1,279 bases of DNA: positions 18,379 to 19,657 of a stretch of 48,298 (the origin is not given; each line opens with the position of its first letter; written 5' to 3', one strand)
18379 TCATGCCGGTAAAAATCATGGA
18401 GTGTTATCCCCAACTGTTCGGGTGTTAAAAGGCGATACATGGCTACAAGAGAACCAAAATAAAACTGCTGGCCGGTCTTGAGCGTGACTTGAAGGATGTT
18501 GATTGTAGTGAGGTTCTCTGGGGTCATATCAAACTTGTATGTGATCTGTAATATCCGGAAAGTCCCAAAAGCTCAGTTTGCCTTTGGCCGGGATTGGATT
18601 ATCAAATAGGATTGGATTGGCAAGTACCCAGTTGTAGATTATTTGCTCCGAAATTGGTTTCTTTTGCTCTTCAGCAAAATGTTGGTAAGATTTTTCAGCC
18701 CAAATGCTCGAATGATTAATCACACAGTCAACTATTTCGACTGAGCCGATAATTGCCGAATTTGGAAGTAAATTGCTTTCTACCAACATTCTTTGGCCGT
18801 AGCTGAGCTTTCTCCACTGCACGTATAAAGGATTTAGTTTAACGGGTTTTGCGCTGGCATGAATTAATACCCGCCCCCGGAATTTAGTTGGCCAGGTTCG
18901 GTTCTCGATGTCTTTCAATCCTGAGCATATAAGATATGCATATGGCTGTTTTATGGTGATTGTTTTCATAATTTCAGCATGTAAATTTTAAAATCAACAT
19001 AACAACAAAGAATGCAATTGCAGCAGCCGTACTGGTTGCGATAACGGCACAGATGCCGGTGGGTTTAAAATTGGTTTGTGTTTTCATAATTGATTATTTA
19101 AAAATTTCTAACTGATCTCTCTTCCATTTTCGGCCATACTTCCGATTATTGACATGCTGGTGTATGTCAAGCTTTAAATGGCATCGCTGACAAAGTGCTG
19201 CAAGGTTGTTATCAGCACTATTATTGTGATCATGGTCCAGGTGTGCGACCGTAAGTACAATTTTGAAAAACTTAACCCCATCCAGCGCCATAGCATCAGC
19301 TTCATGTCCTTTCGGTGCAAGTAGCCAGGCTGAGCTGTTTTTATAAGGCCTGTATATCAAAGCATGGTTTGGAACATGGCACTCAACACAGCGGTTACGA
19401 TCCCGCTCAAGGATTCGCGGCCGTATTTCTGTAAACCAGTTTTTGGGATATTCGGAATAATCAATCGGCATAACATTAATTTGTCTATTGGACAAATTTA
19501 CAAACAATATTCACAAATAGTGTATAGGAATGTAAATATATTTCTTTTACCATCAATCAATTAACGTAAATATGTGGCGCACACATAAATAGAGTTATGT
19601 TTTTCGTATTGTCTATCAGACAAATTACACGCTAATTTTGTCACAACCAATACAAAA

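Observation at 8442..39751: A 15-bp palindrome fused at fixed spacing to the Bacteroidota -7 box marks about ten phage transcription units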

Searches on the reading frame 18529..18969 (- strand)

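Call 42: search_protein_families(library=pfam, proteins=[window:18529-18969:-], max_evalue=0.01)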
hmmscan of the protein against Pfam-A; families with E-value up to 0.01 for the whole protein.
window:18529-18969:- (146 aa): 1 family
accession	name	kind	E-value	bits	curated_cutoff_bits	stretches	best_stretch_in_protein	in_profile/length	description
PF04266.20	ASCH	-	2.8e-06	28.4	21.2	1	4-95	1-67/103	ASCH domain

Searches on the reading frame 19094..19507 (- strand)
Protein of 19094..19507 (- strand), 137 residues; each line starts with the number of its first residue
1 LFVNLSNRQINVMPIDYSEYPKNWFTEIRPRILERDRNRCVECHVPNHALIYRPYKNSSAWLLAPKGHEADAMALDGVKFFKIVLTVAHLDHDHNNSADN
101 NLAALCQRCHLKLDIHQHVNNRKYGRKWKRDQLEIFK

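Call 42: search_protein_families(library=pfam, proteins=[window:19094-19507:-], max_evalue=0.01)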
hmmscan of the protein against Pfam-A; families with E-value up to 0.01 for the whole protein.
window:19094-19507:- (137 aa): 1 family
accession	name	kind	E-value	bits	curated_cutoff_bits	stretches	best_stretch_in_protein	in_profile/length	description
PF01844.29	HNH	-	0.0054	17.3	21.4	1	83-112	10-43/47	HNH endonuclease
